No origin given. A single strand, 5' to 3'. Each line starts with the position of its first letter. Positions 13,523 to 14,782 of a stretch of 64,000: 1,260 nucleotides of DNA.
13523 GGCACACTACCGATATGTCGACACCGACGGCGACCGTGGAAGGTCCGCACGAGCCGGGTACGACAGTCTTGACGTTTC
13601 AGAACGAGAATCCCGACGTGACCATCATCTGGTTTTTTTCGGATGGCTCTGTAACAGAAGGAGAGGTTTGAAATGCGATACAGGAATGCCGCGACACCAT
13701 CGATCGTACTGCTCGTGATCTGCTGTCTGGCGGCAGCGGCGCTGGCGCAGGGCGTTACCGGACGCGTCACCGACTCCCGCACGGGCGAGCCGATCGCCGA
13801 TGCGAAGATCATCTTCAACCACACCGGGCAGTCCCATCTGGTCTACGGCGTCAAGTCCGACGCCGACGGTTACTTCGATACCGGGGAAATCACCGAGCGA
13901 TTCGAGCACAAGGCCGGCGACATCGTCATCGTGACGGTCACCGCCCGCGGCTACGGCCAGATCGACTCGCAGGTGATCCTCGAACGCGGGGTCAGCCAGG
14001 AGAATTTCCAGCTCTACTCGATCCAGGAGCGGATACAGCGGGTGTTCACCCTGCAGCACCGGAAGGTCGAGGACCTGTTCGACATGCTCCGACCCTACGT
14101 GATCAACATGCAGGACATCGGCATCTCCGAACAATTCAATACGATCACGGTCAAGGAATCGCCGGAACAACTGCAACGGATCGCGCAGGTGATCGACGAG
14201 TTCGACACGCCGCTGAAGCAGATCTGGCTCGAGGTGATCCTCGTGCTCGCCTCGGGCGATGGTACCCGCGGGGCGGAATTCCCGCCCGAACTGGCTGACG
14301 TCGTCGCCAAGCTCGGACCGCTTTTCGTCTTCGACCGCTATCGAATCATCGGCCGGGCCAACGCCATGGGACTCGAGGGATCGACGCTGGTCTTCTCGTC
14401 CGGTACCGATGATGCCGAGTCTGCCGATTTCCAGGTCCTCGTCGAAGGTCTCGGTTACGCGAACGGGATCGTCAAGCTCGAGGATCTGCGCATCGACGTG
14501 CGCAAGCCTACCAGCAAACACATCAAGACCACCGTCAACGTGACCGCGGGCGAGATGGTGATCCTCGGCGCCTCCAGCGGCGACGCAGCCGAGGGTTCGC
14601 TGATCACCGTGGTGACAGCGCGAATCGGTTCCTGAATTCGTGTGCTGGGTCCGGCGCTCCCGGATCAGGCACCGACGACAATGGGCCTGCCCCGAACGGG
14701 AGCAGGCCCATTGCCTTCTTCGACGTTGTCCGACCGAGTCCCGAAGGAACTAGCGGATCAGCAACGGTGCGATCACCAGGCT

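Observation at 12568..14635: ECF sigma / zinc-finger anti-sigma operon driving a 320-aa 'mini-secretin-like' protein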

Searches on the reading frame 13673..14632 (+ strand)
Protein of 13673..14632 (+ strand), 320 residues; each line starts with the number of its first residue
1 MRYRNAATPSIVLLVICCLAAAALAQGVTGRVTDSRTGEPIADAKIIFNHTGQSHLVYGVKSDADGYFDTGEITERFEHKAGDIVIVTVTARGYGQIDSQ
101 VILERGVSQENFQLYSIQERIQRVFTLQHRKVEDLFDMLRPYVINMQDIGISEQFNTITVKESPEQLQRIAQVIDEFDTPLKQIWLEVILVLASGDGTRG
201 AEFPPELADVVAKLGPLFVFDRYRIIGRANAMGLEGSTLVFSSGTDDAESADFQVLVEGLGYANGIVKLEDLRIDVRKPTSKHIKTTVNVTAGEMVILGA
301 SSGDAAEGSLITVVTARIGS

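Call 8: search_protein_families(library=pfam, proteins=[window:13673-14632:+], max_evalue=1)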
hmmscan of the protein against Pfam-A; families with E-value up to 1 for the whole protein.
window:13673-14632:+ (320 aa): 5 families
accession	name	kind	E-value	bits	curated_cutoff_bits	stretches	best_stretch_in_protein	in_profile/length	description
PF03958.22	Secretin_N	-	2.7e-08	34.3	28.2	1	123-183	2-69/69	Bacterial type II/III secretion system short domain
PF13620.12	CarboxypepD_reg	-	4.4e-08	33.8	32.3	1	28-109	2-76/82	Carboxypeptidase regulatory-like domain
PF13715.12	CarbopepD_reg_2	-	0.00047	20.6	32.2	1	28-71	1-39/88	CarboxypepD_reg-like domain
PF04717.18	Phage_base_V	-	0.03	15.1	23.8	0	158-211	5-56/75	Type VI secretion system/phage-baseplate injector OB domain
PF20598.4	DUF6795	-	0.1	13.3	27.4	1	28-80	1-53/103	Domain of unknown function (DUF6795)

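Call 9: search_protein_families(library=ncbifam, proteins=[window:13673-14632:+], max_evalue=1)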
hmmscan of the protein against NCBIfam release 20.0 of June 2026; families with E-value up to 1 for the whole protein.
window:13673-14632:+ (320 aa): 8 families
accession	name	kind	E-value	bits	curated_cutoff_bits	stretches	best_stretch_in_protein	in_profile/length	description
TIGR02517.1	type_II_gspD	equivalog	9.3e-10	37.6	351.35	1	118-191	95-167/600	type II secretion system secretin GspD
TIGR02515.1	IV_pilus_PilQ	subfamily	2.2e-06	27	284.35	1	122-194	99-182/428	type IV pilus secretin PilQ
NF010083.0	PRK13568.1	equivalog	0.00066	18.5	554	1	122-192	123-197/419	DNA uptake porin HofQ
NF052345.1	S_layer_anammox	exception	0.0014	16.1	1400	1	25-116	1312-1393/1596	Kustd1514 family S-layer glycoprotein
NF004038.0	PRK05528.1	equivalog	0.0069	16.5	200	1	129-189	62-121/157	peptide-methionine (S)-S-oxide reductase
TIGR04053.2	TIGR04053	equivalog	0.022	14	395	1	130-211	129-206/366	TIGR04053 family radical SAM/SPASM domain-containing protein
TIGR02516.1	type_III_yscC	equivalog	0.034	12.7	238.45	1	114-179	69-136/463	type III secretion system outer membrane ring subunit SctC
NF040942.2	hypo_ExtJ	equivalog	0.16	12.4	52.5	1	11-34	9-32/77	selenite/tellurite reduction operon protein ExtJ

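Call 10: find_homologous_proteins(query=window:13673-14632:+, max_evalue=0.001)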
Query window:13673-14632:+ (320 aa): 13 proteins with E <= 0.001 among 8000 candidates.
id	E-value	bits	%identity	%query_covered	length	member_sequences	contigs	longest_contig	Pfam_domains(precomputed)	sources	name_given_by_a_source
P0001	3.5e-204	694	100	100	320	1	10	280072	PF03958.23,PF13620.13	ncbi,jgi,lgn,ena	-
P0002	3.0e-78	281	48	96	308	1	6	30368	PF13620.13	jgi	jgi:hypothetical protein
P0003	3.4e-58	215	41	96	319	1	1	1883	PF13715.13,PF13620.13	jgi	jgi:hypothetical protein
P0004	9.8e-55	204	38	96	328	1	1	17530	PF13715.13,PF13620.13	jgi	jgi:hypothetical protein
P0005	4.0e-54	202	39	95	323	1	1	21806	PF13715.13,PF13620.13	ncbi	-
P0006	5.4e-48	182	37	94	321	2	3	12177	PF13715.13,PF13620.13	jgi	jgi:hypothetical protein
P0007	5.4e-47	178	36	98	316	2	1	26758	PF13715.13,PF13620.13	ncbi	-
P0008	1.0e-42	164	34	96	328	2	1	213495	PF13715.13,PF13620.13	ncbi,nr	ncbi:carboxypeptidase-like regulatory domain-containing protein [bacterium]|nr:carboxypeptidase-like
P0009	2.3e-42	163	43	63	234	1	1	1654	-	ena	-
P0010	4.2e-9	54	28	61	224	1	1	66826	PF03958.23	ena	-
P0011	2.8e-7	48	29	53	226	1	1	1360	PF03958.23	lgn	-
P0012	2.9e-6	45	28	53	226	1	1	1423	PF03958.23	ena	-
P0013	1.4e-5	42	34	35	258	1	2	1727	PF03958.23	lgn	-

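Call 11: search_solved_structures(query=window:13673-14632:+, max_evalue=10, show_alignments=3)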
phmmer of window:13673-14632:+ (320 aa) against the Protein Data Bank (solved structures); distinct sequences matched with E-value up to 10: 5.
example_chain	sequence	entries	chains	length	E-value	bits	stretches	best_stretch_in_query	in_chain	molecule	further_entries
6w6m_A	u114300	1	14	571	0.018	17.3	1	148-192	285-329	Type IV pilus secretin PilQ family protein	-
9sh1_A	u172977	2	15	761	0.38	13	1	110-197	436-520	Type IV pilus biogenesis and competence protein PilQ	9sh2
8ehe_B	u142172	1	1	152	0.39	12.9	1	184-244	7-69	Potempin C (PotC)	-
4av2_A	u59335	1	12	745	0.44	12.8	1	140-197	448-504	TYPE IV PILUS BIOGENESIS AND COMPETENCE PROTEIN PILQ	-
5wln_G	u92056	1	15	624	0.49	12.6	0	118-179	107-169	Type II secretion system protein D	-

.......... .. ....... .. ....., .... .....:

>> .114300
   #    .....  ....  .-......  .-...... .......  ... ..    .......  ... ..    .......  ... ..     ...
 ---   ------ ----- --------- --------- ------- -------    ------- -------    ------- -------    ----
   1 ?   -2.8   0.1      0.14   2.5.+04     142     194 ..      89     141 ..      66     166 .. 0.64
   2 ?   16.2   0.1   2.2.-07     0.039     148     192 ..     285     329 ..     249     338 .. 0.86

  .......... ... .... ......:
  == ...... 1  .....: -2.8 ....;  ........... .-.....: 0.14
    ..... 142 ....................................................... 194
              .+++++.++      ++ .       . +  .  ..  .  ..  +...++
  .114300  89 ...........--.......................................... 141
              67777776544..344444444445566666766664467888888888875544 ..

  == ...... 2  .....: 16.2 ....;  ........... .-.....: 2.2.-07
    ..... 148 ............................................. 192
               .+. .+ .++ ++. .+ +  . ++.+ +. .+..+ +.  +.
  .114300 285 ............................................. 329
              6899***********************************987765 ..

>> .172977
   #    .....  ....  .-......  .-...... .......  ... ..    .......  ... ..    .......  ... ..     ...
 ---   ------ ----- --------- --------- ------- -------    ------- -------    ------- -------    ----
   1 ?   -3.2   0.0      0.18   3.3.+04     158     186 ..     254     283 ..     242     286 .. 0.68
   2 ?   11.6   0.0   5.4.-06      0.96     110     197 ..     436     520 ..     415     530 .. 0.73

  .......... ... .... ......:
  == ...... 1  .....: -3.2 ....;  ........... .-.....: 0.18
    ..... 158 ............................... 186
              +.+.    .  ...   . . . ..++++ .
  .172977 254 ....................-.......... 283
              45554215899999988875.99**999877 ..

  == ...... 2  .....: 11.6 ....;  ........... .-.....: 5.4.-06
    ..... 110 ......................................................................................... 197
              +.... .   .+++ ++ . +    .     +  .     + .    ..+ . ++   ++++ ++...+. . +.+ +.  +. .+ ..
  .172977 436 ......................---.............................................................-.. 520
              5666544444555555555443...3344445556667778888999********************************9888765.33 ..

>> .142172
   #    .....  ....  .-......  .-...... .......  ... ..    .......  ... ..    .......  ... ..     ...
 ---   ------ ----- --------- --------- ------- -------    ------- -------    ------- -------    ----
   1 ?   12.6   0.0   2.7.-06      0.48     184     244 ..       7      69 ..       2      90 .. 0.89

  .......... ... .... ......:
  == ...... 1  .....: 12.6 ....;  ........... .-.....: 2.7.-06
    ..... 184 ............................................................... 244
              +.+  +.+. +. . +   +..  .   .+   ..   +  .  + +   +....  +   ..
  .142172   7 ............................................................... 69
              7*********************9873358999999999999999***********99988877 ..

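Call 13: find_encoding_contigs(protein=P0001, flank=10000, max_places=4)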
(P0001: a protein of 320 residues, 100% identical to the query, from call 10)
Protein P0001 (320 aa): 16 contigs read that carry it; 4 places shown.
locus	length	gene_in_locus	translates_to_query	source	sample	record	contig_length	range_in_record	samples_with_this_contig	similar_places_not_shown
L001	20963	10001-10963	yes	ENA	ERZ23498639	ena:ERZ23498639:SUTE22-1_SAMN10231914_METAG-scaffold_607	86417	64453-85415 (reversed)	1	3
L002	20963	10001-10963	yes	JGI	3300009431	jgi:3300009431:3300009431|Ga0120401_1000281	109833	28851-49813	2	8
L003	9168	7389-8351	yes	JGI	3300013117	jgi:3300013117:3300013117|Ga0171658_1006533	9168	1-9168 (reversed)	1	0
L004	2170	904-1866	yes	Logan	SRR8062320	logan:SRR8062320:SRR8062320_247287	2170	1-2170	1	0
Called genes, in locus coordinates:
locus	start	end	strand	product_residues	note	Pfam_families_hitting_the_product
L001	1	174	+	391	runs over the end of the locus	?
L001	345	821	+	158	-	PF12893:Lumazine_bd_2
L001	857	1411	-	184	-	PF04011:LemA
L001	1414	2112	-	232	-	-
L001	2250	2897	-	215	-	PF03544:TonB_C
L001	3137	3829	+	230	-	-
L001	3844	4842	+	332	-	PF14057:GGGtGRT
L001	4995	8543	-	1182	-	PF08126:Propeptide_C25, PF01364:Peptidase_C25, PF03785:Peptidase_C25_C (weak), PF13860:FlgD_ig, PF18962:Por_Secre_tail (weak)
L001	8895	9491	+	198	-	PF07638:Sigma70_ECF (faint), PF04542:Sigma70_r2, PF08281:Sigma70_r4_2, PF04545:Sigma70_r4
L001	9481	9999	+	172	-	PF13490:zf-HC2 (faint)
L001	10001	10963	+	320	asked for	PF13620:CarboxypepD_reg (weak), PF03958:Secretin_N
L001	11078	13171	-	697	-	PF03030:H_PPase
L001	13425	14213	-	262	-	PF00254:FKBP_C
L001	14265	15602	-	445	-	PF02706:Wzz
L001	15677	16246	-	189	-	PF05683:Fumerase_C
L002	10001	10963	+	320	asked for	PF13620:CarboxypepD_reg (weak), PF03958:Secretin_N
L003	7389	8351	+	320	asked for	PF13620:CarboxypepD_reg (weak), PF03958:Secretin_N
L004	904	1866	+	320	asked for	PF13620:CarboxypepD_reg (weak), PF03958:Secretin_N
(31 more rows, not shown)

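Call 20: find_encoding_contigs(protein=P0002, flank=6000, max_places=2)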
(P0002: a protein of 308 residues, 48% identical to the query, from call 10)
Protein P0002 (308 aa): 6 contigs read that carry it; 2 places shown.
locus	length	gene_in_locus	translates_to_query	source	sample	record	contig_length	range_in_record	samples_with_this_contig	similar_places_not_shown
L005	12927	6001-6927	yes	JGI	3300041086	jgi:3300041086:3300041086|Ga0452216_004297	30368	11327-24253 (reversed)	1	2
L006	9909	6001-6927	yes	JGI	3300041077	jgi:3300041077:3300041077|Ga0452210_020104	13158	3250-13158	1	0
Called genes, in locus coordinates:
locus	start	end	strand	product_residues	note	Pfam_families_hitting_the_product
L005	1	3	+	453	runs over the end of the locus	PF03349:Toluene_X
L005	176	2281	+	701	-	PF00515:TPR_1 (faint), PF07719:TPR_2 (faint), PF13174:TPR_6 (faint), PF13181:TPR_8 (faint), PF13428:TPR_14 (faint), PF13432:TPR_16 (faint), PF01637:ATPase_2, PF13401:AAA_22 (weak), +4 more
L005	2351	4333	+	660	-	PF13401:AAA_22 (weak), PF00069:Pkinase, PF03109:ABC1 (faint), PF07714:PK_Tyr_Ser-Thr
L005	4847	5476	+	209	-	PF07638:Sigma70_ECF, PF04542:Sigma70_r2, PF08281:Sigma70_r4_2, PF00196:GerE (weak), PF04545:Sigma70_r4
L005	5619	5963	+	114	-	-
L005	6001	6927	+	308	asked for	PF13620:CarboxypepD_reg (faint)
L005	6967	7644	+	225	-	PF13489:Methyltransf_23, PF13649:Methyltransf_25, PF13847:Methyltransf_31, PF08241:Methyltransf_11, PF08242:Methyltransf_12 (weak)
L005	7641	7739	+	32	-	-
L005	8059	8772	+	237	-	PF00665:rve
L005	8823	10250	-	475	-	PF00561:Abhydrolase_1, PF08386:Abhydrolase_4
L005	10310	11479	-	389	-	PF00079:Serpin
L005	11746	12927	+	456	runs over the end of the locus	PF05048:NosD (weak), PF13229:Beta_helix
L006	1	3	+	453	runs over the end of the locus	PF03349:Toluene_X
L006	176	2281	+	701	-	PF00515:TPR_1 (faint), PF07719:TPR_2 (faint), PF13174:TPR_6 (faint), PF13181:TPR_8 (faint), PF13428:TPR_14 (faint), PF13432:TPR_16 (faint), PF01637:ATPase_2, PF13401:AAA_22 (weak), +3 more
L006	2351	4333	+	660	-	PF13401:AAA_22 (weak), PF00069:Pkinase, PF03109:ABC1 (faint), PF07714:PK_Tyr_Ser-Thr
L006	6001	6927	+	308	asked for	PF13620:CarboxypepD_reg (faint)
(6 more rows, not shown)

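Call 21: find_encoding_contigs(protein=P0008, flank=6000, max_places=2)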
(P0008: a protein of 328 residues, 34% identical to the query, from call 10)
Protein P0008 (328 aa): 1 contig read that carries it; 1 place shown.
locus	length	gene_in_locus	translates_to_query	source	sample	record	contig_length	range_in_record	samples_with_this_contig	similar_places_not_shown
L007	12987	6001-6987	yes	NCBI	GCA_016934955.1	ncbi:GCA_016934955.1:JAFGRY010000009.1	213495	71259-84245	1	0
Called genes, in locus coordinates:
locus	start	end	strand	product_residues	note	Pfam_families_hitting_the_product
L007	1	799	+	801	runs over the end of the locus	-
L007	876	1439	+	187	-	PF07638:Sigma70_ECF (weak), PF04542:Sigma70_r2, PF08281:Sigma70_r4_2, PF04545:Sigma70_r4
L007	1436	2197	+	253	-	PF13490:zf-HC2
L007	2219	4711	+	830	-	PF13174:TPR_6 (faint)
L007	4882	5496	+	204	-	PF07638:Sigma70_ECF, PF04542:Sigma70_r2, PF08281:Sigma70_r4_2, PF04545:Sigma70_r4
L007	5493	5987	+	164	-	-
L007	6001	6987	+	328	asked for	PF13620:CarboxypepD_reg, PF13715:CarbopepD_reg_2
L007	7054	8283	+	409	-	PF00082:Peptidase_S8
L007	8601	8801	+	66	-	PF00313:CSD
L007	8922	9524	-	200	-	-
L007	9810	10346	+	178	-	PF01797:Y1_Tnp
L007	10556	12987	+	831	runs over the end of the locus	PF00756:Esterase (weak), PF00326:Peptidase_S9, PF20434:BD-FAE (faint)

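Call 22: predict_structure(alignment_id=A1)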
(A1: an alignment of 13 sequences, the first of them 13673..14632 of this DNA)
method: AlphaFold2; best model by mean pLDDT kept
length: 320 residues; sequences in the alignment: 13
mean_pLDDT: 85.3   pTM: 0.59
mean pLDDT of the five models: 85.3, 85.0, 83.6, 83.4, 83.4
residues with pLDDT >= 90: 161; 70-90: 117; 50-70: 37; < 50: 5
segments of 3 or more residues with pLDDT < 50: 1-5
pLDDT, mean of each block of 10 residues (from residue 1): 50 60 70 93 90 66 95 76 88 90 86 85 93 87 87 94 91 91 95 84 91 82 93 95 79 94 92 91 92 90 69 91
secondary structure, 60 per line:
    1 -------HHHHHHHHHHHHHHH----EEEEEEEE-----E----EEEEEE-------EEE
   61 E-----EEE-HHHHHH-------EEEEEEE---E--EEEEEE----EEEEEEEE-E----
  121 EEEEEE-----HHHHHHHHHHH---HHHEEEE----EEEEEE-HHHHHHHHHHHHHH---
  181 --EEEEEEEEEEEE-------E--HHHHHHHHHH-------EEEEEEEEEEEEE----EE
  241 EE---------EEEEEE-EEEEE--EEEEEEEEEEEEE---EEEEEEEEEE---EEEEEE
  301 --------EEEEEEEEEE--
elements in order: H8-22 E27-34 E45-50 E58-61 E67-69 H71-76 E84-90 E97-102 E107-114 E121-126 H132-142 E149-152 E157-162 H164-177 E183-194 H205-214 E222-234 E239-242 E252-257 E259-263 E266-278 E282-291 E295-300 E309-318

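Call 23: find_encoding_contigs(protein=P0010, flank=6000, max_places=2)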
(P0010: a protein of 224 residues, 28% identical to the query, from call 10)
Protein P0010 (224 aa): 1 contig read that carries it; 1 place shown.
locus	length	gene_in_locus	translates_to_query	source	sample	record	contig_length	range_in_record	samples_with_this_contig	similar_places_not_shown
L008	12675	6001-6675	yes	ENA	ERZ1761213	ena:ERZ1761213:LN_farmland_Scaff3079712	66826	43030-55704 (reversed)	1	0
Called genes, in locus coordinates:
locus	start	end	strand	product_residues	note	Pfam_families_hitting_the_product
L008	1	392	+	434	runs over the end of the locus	-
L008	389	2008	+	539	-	PF12895:ANAPC3 (faint), PF00515:TPR_1 (faint), PF07719:TPR_2 (faint), PF13428:TPR_14 (faint), PF21033:RMD1-3 (faint), PF13431:TPR_17 (faint), PF13414:TPR_11 (weak), PF13432:TPR_16 (weak), +4 more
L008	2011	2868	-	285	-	PF01545:Cation_efflux, PF16916:ZT_dimer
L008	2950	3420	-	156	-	PF00731:AIRC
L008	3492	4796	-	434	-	PF02844:GARS_N, PF01071:GARS_A, PF02222:ATP-grasp, PF02786:CPSase_L_D2, PF13549:ATP-grasp_5 (weak), PF02843:GARS_C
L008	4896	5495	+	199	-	PF07638:Sigma70_ECF (weak), PF04542:Sigma70_r2, PF08281:Sigma70_r4_2, PF00196:GerE (faint), PF04545:Sigma70_r4 (weak)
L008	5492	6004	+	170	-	-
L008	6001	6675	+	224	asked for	PF03958:Secretin_N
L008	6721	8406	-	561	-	PF14716:HHH_8, PF14520:HHH_5 (weak), PF14791:DNA_pol_B_thumb (faint), PF02811:PHP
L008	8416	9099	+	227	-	PF00215:OMPdecase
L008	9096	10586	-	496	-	-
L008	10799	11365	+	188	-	PF01844:HNH, PF14279:HNH_5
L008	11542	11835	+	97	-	-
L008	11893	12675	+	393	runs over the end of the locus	PF00768:Peptidase_S11, PF13354:Beta-lactamase2, PF07943:PBP5_C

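Call 24: find_encoding_contigs(protein=P0005, flank=6000, max_places=2)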
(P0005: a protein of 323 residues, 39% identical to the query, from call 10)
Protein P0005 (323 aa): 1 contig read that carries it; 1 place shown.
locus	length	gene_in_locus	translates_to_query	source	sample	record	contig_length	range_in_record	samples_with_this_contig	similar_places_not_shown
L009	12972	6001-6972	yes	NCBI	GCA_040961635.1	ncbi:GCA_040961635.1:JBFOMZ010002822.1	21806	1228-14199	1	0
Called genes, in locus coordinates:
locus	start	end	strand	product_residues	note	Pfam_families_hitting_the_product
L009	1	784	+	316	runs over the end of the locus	PF01545:Cation_efflux, PF16916:ZT_dimer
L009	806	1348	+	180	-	PF13302:Acetyltransf_3, PF00583:Acetyltransf_1 (weak), PF13523:Acetyltransf_8 (weak)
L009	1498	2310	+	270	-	-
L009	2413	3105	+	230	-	PF00117:GATase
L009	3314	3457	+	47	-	-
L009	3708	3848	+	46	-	-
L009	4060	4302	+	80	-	PF02604:PhdYeFM_antitox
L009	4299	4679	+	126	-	PF01850:PIN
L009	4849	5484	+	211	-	PF07638:Sigma70_ECF, PF04542:Sigma70_r2, PF08281:Sigma70_r4_2, PF04545:Sigma70_r4 (weak)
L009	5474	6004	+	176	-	-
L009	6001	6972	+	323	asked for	PF13620:CarboxypepD_reg, PF13715:CarbopepD_reg_2 (weak)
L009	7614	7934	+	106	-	PF04365:BrnT_toxin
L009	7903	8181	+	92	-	PF12441:CopG_antitoxin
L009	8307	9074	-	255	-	PF02649:GCHY-1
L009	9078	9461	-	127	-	PF14489:QueF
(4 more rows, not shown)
